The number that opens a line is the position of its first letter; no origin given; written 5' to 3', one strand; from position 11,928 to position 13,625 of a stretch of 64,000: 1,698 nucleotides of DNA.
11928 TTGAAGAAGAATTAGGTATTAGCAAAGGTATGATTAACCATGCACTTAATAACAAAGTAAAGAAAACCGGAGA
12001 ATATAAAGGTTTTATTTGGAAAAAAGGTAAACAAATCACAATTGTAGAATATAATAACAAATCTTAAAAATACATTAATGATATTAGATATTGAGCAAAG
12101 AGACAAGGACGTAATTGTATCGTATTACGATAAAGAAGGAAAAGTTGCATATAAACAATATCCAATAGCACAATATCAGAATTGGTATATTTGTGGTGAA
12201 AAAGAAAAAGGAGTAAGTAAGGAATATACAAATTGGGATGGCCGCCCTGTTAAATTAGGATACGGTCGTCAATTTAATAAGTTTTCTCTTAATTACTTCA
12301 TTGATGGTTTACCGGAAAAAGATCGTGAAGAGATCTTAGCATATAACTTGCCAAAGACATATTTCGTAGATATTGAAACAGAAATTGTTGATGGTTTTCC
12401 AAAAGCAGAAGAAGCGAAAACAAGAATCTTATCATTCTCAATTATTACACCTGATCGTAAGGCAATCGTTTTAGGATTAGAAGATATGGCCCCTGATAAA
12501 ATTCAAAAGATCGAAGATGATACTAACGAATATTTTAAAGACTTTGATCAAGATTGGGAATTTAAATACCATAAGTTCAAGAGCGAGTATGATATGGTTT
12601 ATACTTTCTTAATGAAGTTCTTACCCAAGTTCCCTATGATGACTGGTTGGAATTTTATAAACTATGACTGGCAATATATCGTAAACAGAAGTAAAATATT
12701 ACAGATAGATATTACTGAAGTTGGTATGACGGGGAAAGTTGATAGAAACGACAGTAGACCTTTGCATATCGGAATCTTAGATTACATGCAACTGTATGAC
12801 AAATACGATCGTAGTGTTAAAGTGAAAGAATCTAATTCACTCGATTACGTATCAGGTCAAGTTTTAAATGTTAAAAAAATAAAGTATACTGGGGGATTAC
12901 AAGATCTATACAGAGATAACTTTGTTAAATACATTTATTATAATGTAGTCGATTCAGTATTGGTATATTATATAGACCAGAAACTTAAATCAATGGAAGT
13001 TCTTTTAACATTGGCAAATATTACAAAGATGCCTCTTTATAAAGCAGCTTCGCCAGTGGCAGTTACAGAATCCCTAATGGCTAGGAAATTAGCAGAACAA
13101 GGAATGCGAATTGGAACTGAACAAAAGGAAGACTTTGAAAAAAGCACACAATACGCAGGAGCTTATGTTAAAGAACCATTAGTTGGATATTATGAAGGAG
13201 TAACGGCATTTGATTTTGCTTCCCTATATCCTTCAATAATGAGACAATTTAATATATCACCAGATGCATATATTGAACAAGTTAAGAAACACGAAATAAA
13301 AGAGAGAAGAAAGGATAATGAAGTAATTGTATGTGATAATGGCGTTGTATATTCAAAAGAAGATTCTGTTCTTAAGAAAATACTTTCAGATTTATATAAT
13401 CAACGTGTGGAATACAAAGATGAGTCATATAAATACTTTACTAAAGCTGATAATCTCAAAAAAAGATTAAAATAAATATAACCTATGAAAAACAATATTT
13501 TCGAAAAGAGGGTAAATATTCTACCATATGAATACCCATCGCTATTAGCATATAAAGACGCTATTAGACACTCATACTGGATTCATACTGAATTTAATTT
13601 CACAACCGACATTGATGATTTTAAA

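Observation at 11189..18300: Family-B DNA polymerase split into two cistrons by a 3.6 kb insert carrying nrdB-nrdA-clamp, with a GIY-YIG homing endonuclease at the junction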

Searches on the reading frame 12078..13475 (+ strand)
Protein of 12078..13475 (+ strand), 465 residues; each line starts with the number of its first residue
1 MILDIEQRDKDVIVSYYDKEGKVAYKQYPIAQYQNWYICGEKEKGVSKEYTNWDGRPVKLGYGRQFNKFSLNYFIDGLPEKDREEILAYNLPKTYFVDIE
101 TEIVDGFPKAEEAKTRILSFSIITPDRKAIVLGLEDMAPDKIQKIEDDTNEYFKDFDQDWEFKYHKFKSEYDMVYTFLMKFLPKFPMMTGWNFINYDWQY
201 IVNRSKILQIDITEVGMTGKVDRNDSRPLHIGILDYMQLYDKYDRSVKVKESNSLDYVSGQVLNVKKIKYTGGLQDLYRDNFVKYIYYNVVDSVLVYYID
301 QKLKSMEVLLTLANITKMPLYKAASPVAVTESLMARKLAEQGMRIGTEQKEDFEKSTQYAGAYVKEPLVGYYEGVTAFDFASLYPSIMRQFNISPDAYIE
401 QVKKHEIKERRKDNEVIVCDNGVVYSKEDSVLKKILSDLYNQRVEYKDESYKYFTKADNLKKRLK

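Call 3: search_protein_families(library=pfam, proteins=[window:12078-13475:+], max_evalue=0.01)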
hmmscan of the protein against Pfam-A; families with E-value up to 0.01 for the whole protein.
window:12078-13475:+ (465 aa): 2 families
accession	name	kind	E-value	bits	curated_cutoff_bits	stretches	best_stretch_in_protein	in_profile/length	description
PF00136.26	DNA_pol_B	-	3.1e-17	63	23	1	332-449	17-137/453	DNA polymerase family B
PF03104.25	DNA_pol_B_exo1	-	4.4e-10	39.8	23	1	97-222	69-194/242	DNA polymerase family B, exonuclease domain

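Call 4: search_protein_families(library=phrogs, proteins=[window:12078-13475:+], max_evalue=0.001)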
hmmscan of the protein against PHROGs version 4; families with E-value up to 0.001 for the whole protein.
window:12078-13475:+ (465 aa): 2 families
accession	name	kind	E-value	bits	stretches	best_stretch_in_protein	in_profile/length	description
phrog_2062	-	DNA, RNA and nucleotide metabolism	5.8e-79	267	1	1-465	4-497/502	DNA polymerase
phrog_262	-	DNA, RNA and nucleotide metabolism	7.8e-76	256.8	1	68-463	96-496/856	DNA polymerase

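Call 6: search_dna_similar(query=window:12078-13475:+, collection=phages, mode=protein, max_rows=40)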
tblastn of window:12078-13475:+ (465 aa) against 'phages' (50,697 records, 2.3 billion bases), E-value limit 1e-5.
Records with a match: 2673; places in all: 2673; records where one place covers at least 80% of the query: 345.
Best place of each record, by identity: <60% 2673.
By first word of the organism name: Escherichia 675; Synechococcus 377; Klebsiella 333; Salmonella 201; Vibrio 135; Aeromonas 92; Shigella 89; Acinetobacter 69; Cyanophage 61; Enterobacter 59; and 69 more.
By host as written in the record: - 467; Escherichia coli 281; Klebsiella pneumoniae 115; Synechococcus 107; Escherichia coli O157:H7 38; Synechococcus sp. 38; Aeromonas salmonicida 38; Salmonella enterica 30; and 587 more.
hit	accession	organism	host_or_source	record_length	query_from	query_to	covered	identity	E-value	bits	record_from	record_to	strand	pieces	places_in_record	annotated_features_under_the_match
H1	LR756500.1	uncultured phage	metagenomic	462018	1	465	100%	45.5%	1e-130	422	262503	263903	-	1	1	record has no annotation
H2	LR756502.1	uncultured phage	metagenomic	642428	10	462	97%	38.9%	3e-96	323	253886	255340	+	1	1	record has no annotation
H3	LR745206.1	uncultured phage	metagenomic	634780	10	443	93%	37.4%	3e-89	303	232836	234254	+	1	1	record has no annotation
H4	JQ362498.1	Sphingomonas phage PAU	Sphingomonas paucimobilis, Felix ...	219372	1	457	98%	33.8%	4e-60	218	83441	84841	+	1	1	105: gp105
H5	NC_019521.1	Sphingomonas phage PAU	Sphingomonas paucimobilis, Felix ...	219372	1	457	98%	33.8%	4e-60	218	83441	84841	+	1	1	105: DNA polymerase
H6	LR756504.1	uncultured phage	metagenomic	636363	1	447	96%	33.4%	5e-77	268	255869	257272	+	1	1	record has no annotation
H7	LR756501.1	uncultured phage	metagenomic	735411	1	465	100%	32.1%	2e-82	283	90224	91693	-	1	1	record has no annotation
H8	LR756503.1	uncultured phage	metagenomic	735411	1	465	100%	32.1%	2e-82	283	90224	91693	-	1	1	record has no annotation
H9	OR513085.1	Chryseobacterium phage MA9V-2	Chryseobacterium indologenes MA9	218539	1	456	98%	31.3%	4e-66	236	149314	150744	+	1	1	DNA polymerase II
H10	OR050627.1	Chryseobacterium phage MA9V-1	Chryseobacterium indologenes MA9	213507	1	456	98%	31.3%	9e-66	234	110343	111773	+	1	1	DNA polymerase II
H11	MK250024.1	Prevotella phage Lak-B5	Prevotella sp.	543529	10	443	93%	31.5%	9e-63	226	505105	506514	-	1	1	record has no annotation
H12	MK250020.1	Prevotella phage Lak-B1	Prevotella sp.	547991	10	443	93%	31.5%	9e-63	226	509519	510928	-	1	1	record has no annotation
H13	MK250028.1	Prevotella phage Lak-B9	Prevotella sp.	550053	10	443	93%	31.5%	9e-63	226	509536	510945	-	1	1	record has no annotation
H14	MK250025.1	Prevotella phage Lak-B6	Prevotella sp.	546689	10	443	93%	31.5%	2e-62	225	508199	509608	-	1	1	record has no annotation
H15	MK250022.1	Prevotella phage Lak-B3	Prevotella sp.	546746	10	443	93%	31.5%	2e-62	225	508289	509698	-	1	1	record has no annotation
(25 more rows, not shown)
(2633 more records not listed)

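Call 8: get_annotated_region(hit=H5, flank=8000)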
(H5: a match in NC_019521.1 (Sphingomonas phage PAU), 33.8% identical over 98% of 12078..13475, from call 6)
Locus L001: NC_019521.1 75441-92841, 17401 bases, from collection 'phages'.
description: Sphingomonas phage PAU, complete genome.
organism: Sphingomonas phage PAU (NCBI taxid 1150991)
taxonomy: Viruses; Duplodnaviria; Heunggongvirae; Uroviricota; Caudoviricetes
host: Sphingomonas paucimobilis, Felix d'Herelle Reference Center for Phages host #1398; source: silkworms; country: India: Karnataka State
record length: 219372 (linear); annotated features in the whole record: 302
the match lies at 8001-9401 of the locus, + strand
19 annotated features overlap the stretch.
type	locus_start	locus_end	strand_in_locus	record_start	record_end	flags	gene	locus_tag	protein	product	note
CDS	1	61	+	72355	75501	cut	99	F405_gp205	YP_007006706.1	gp99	-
CDS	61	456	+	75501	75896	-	100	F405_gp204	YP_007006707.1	gp100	-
CDS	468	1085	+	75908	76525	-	101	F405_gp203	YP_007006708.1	gp101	-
CDS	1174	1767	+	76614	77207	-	102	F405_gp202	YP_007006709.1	gp102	-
CDS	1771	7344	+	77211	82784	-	103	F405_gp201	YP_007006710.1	gp103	-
CDS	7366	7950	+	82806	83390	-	104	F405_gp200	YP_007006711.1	gp104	-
CDS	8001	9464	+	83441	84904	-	105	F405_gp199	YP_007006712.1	DNA polymerase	-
CDS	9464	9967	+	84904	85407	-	106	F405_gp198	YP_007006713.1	dUTPase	-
CDS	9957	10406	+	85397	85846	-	107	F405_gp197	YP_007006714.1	gp107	-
CDS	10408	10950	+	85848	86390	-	108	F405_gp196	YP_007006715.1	gp108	-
CDS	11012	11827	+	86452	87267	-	109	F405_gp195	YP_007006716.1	gp109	-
CDS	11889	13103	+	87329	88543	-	110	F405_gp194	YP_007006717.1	gp110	DNA polymerase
CDS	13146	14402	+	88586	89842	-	111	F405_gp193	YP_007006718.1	gp111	-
CDS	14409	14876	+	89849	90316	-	112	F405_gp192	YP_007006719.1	gp112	-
CDS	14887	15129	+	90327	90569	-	113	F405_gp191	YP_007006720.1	gp113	-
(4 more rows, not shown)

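Call 9: search_solved_structures(query=window:12078-13475:+, max_evalue=0.001, show_alignments=1)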
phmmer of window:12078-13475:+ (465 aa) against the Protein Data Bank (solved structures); distinct sequences matched with E-value up to 0.001: 94 (the best 60 are shown).
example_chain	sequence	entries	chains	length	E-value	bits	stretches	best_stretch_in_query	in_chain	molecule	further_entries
1clq_A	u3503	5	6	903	1.4e-32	116.3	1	98-448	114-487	PROTEIN (DNA POLYMERASE) | DNA POLYMERASE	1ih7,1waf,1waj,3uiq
3cfo_A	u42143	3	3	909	1.4e-32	116.3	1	98-448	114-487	DNA polymerase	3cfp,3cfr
2dtu_A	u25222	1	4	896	2.1e-32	115.7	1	98-448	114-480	DNA polymerase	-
4i9l_A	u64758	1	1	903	7.1e-31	110.7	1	98-448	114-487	DNA polymerase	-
4i9q_A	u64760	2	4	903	7.1e-31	110.7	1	98-448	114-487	DNA polymerase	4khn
3sun_A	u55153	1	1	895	1.1e-30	110.1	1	98-448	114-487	DNA polymerase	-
3suq_A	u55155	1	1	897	1.1e-30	110.1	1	98-448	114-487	DNA polymerase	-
3sq1_A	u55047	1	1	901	1.2e-30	109.9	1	98-448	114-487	DNA polymerase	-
3suo_A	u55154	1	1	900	1.2e-30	109.9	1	98-448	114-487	DNA polymerase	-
4dtj_A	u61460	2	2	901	1.2e-30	109.9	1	98-448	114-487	DNA polymerase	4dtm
3sq2_A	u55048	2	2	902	1.2e-30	109.9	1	98-448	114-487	DNA polymerase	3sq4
3qnn_A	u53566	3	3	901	1.2e-30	109.9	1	98-448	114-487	DNA polymerase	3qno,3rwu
3lds_A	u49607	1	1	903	1.2e-30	109.9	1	98-448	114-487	DNA-directed DNA polymerase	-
1ig9_A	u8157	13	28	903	1.2e-30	109.9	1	98-448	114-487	DNA POLYMERASE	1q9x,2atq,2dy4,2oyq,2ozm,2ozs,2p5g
3qei_A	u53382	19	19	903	1.2e-30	109.9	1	98-448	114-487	DNA polymerase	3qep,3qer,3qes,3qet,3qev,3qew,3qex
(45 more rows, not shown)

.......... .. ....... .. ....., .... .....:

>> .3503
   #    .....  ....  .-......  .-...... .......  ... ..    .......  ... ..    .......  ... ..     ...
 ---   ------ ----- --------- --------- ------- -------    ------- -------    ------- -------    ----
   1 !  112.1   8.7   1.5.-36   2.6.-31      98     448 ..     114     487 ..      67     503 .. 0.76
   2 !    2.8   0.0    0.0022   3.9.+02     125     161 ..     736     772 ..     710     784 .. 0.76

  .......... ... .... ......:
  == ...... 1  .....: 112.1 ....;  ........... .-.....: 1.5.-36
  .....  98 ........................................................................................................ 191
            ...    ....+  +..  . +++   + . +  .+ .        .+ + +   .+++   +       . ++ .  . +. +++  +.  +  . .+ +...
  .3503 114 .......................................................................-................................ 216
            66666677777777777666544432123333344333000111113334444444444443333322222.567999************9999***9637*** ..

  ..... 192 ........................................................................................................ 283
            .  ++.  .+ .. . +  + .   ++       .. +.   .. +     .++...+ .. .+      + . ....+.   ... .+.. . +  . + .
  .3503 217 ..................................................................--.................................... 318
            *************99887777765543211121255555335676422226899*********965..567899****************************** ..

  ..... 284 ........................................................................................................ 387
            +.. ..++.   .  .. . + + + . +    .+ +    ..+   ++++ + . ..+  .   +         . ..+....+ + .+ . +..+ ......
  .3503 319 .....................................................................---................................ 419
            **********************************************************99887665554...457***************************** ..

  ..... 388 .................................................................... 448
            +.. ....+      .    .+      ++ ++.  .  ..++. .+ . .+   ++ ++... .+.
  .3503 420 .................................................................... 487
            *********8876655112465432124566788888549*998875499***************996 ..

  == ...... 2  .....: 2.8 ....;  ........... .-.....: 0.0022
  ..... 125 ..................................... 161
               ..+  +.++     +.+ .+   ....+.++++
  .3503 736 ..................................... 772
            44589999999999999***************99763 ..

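Call 21: find_homologous_proteins(query=window:12078-13475:+)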
Query window:12078-13475:+ (465 aa): 1946 proteins with E <= 0.001 among 6695 candidates; the best 120 are listed.
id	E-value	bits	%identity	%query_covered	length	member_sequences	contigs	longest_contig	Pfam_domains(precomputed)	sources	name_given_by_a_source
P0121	4.8e-293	990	95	100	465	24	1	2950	PF00136.27,PF03104.26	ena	-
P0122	3.1e-292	987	94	100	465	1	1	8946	PF00136.27,PF03104.26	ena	-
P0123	1.4e-291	985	94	100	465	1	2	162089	PF00136.27,PF03104.26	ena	-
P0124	1.4e-291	985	94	100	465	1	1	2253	PF00136.27,PF03104.26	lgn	-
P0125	1.9e-291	984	94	100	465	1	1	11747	PF00136.27,PF03104.26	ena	-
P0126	1.3e-288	975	93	100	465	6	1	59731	PF00136.27,PF03104.26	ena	-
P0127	1.2e-286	969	93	100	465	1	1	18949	PF00136.27,PF03104.26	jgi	jgi:DNA polymerase elongation subunit (family B)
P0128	7.7e-278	940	89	100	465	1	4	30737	PF00136.27,PF03104.26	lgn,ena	-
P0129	5.4e-277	937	89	100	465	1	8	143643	PF00136.27,PF03104.26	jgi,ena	-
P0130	8.7e-277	936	89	100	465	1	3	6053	PF00136.27,PF03104.26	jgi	jgi:DNA polymerase elongation subunit (family B)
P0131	9.2e-277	936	89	100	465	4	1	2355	PF00136.27,PF03104.26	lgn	-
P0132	9.7e-277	936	89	100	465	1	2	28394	PF00136.27,PF03104.26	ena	-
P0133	1.0e-276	936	89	100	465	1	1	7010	PF00136.27,PF03104.26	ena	-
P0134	1.4e-276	935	89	100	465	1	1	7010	PF00136.27,PF03104.26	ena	-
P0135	1.5e-276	935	89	100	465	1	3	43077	PF00136.27,PF03104.26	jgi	jgi:DNA polymerase elongation subunit (family B)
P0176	7.8e-257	870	82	100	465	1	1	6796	PF00136.27,PF03104.26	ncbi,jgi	jgi:DNA polymerase elongation subunit (family B)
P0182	5.1e-255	864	82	100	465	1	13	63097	PF00136.27,PF03104.26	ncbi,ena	-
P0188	1.1e-253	860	80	100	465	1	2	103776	PF00136.27,PF03104.26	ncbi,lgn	-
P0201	1.8e-252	856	81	100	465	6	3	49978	PF00136.27,PF03104.26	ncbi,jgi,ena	jgi:DNA polymerase elongation subunit (family B)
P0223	1.6e-248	843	79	100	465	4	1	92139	PF00136.27,PF03104.26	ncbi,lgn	-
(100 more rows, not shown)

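Call 23: find_related_loci(query=window:12078-13475:+, collection=viral_contigs, flank=10000)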
Query window:12078-13475:+ (465 aa) in viral_contigs; peptide patterns used: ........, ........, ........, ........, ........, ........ (x = any residue, [..] = any of these).
317 stretches matched a pattern; 303 encode a relative of the query (tblastn E <= 1e-3); the best 80 are kept; 80 distinct loci.
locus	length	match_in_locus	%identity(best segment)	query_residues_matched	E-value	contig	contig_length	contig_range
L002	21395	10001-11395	96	1-465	0e+0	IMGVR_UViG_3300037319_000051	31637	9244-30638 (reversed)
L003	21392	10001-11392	96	1-464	0e+0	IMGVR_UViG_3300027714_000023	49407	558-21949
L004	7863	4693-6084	96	1-464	0e+0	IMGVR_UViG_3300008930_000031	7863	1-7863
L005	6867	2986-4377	95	1-464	0e+0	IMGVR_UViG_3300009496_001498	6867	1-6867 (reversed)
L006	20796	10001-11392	95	1-464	0e+0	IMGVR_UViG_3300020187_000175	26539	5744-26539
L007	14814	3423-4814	94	1-464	0e+0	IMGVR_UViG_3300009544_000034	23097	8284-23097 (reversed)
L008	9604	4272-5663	95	1-464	0e+0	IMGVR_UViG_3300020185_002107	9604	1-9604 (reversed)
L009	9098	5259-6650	94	1-464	0e+0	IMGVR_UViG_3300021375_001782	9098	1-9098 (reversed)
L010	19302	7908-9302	89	1-465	0e+0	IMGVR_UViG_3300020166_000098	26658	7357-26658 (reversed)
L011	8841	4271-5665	89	1-465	0e+0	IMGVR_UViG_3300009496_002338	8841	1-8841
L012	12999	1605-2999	89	1-465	0e+0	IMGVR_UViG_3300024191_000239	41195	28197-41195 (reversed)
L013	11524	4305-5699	89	1-465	0e+0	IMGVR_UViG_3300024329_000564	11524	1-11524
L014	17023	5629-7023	89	1-465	0e+0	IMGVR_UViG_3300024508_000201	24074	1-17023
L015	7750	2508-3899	89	1-464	0e+0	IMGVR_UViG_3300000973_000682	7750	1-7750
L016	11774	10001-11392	88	1-464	0e+0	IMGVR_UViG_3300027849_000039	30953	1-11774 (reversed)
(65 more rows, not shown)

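Call 39: get_annotated_region(hit=H9, flank=12000)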
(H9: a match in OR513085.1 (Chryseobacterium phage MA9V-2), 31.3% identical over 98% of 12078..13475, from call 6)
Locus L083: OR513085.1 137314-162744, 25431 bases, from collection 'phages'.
description: Chryseobacterium phage MA9V-2, complete genome.
organism: Chryseobacterium phage MA9V-2 (NCBI taxid 3076797)
taxonomy: Viruses; Duplodnaviria; Heunggongvirae; Uroviricota; Caudoviricetes
host: Chryseobacterium indologenes MA9; source: Medical sewage; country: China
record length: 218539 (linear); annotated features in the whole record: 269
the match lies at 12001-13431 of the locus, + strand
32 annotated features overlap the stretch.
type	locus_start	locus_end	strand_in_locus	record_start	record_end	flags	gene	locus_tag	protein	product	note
CDS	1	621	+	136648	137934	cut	-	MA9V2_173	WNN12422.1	hypothetical protein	-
CDS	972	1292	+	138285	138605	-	-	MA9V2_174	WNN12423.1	septal ring lytic transglycosylase RlpA family protein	-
CDS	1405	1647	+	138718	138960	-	-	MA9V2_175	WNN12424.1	hypothetical protein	-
CDS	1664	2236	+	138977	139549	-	-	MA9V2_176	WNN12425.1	hypothetical protein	-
CDS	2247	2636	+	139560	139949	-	-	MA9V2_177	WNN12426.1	hypothetical protein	-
CDS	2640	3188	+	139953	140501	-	-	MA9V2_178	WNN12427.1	hypothetical protein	-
CDS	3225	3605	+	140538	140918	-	-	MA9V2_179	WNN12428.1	hypothetical protein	-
CDS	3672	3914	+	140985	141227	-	-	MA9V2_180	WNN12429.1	hypothetical protein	-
CDS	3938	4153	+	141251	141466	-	-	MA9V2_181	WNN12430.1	hypothetical protein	-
CDS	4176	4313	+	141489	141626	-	-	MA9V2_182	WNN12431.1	hypothetical protein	-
CDS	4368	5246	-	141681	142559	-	-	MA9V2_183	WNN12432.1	neck protein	-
CDS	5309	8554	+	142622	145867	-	-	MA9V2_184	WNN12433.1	hypothetical protein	-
CDS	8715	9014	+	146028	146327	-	-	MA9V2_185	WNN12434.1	hypothetical protein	-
CDS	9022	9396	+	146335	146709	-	-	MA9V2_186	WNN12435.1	hypothetical protein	-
CDS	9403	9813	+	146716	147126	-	-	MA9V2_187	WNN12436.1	hypothetical protein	-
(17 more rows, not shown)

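Call 41: get_annotated_region(hit=H1, flank=18000)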
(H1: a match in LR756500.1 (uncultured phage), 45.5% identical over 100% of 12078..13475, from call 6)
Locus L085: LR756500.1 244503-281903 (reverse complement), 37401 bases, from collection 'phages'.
description: uncultured phage genome assembly, chromosome: 1.
organism: uncultured phage (NCBI taxid 278008)
taxonomy: Viruses; environmental samples
host: -; source: metagenomic; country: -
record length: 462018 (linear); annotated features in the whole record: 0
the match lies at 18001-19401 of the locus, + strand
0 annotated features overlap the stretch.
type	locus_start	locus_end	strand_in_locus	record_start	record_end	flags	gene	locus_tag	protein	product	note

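Call 44: list_cluster_members(proteins=[P0182, P0188, P0223, P0201, P0176])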
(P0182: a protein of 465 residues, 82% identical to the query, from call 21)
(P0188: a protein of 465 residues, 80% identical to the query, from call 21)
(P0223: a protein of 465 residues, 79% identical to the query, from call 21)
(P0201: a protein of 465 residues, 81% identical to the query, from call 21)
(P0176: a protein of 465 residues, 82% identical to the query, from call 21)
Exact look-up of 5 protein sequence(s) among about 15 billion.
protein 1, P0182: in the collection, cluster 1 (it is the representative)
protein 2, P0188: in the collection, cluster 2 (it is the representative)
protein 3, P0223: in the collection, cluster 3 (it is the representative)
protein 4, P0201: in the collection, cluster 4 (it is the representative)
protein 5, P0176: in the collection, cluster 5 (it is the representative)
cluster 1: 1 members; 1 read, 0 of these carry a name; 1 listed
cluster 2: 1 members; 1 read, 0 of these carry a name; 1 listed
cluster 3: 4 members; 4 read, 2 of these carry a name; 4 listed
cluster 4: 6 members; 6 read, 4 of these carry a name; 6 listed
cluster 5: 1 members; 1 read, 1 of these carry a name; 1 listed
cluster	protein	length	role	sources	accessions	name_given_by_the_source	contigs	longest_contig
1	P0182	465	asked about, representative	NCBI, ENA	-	-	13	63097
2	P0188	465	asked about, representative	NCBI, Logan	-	-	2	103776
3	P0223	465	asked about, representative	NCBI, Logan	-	-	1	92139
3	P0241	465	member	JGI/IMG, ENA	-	DNA polymerase elongation subunit (family B)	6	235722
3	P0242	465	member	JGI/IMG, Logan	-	DNA polymerase elongation subunit (family B)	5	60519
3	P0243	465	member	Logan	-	-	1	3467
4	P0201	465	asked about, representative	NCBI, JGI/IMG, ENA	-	DNA polymerase elongation subunit (family B)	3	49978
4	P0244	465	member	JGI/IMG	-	DNA polymerase elongation subunit (family B)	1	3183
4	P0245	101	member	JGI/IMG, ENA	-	hypothetical protein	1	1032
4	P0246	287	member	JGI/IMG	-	DNA polymerase elongation subunit (family B)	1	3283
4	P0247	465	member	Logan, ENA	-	-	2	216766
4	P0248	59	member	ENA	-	-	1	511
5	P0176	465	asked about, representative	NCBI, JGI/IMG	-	DNA polymerase elongation subunit (family B)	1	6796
